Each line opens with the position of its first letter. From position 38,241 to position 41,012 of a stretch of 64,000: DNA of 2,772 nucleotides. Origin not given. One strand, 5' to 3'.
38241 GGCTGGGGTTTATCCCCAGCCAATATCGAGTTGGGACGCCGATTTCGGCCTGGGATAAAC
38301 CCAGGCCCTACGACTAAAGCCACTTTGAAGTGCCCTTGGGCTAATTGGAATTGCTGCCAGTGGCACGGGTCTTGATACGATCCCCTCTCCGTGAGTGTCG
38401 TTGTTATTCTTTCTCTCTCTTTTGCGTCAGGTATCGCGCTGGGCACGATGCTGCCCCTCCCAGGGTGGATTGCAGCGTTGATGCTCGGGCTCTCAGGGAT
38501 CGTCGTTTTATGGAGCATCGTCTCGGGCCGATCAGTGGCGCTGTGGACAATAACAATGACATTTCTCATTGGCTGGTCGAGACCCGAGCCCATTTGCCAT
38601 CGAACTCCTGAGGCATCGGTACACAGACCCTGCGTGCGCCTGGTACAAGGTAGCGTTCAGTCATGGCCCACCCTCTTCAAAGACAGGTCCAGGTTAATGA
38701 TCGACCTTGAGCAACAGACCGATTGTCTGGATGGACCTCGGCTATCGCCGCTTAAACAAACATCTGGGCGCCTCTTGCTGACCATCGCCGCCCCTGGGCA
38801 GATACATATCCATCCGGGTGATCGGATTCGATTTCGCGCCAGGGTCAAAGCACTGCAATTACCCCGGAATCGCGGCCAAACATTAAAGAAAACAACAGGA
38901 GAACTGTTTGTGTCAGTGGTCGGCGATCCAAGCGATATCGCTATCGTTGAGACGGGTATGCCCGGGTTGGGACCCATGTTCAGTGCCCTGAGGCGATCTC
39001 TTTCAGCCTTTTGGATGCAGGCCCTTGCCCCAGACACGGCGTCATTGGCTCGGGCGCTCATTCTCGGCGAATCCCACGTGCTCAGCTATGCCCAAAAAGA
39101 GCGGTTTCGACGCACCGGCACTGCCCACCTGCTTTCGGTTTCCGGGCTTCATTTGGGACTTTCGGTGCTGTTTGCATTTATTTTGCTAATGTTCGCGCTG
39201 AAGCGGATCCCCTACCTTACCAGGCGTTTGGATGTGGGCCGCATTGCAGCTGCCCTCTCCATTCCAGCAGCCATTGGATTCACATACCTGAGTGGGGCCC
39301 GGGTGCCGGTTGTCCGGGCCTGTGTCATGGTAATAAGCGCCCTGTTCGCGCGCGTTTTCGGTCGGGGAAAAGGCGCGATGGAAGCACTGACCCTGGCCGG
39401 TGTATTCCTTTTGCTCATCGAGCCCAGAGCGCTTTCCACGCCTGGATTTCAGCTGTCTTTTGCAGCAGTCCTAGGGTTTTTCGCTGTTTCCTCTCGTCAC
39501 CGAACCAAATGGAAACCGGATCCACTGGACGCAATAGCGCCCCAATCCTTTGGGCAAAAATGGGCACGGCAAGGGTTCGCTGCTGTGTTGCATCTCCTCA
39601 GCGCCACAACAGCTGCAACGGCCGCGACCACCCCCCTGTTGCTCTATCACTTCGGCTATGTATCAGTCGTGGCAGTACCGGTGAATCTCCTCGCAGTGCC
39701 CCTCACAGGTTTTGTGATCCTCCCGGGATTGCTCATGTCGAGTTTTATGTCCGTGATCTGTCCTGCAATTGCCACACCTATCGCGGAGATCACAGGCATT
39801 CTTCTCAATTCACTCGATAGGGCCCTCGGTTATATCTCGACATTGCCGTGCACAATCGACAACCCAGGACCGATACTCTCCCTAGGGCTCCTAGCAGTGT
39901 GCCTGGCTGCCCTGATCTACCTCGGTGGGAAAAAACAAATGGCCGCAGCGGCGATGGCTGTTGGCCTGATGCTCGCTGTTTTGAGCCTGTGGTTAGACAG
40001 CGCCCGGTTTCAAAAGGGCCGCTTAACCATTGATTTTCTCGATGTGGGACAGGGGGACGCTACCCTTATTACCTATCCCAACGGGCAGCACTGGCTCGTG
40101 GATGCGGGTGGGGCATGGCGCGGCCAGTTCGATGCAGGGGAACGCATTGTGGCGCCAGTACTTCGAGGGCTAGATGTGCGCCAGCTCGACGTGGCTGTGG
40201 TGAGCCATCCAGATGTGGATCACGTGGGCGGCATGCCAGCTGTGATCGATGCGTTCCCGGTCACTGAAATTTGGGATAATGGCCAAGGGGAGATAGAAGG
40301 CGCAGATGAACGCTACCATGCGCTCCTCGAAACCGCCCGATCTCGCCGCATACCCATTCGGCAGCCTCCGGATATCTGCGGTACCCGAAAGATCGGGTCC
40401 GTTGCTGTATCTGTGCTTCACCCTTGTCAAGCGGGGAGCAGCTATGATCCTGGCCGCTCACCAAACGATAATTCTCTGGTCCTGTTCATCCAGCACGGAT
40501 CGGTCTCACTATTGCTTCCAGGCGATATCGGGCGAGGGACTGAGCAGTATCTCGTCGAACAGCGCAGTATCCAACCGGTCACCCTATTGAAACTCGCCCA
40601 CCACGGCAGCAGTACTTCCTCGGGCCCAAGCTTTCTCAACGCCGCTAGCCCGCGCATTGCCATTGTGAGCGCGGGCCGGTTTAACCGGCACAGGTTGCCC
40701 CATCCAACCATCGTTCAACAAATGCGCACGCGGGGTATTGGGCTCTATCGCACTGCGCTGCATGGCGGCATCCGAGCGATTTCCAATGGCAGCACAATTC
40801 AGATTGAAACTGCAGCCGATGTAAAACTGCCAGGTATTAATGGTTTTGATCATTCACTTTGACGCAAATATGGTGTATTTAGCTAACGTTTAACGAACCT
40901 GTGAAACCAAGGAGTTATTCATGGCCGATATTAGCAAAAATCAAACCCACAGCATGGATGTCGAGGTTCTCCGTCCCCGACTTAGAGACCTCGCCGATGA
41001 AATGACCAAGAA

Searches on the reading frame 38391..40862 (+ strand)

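Call 7: search_protein_families(library=pfam, proteins=[window:38391-40862:+], max_evalue=0.001)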
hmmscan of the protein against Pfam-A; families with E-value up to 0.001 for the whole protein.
window:38391-40862:+ (823 aa): 4 families
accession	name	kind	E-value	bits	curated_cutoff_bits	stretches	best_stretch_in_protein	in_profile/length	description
PF03772.21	Competence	-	8e-58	196.4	23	1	223-511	1-267/270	Competence protein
PF00753.33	Lactamase_B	-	1.2e-14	55.2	22.7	1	551-762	2-195/196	Metallo-beta-lactamase superfamily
PF13567.11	DUF4131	-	2.7e-11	43.9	31.6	1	21-163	3-141/165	Domain of unknown function (DUF4131)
PF12706.13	Lactamase_B_2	-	0.00016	21.7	27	1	569-620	4-52/200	Beta-lactamase superfamily domain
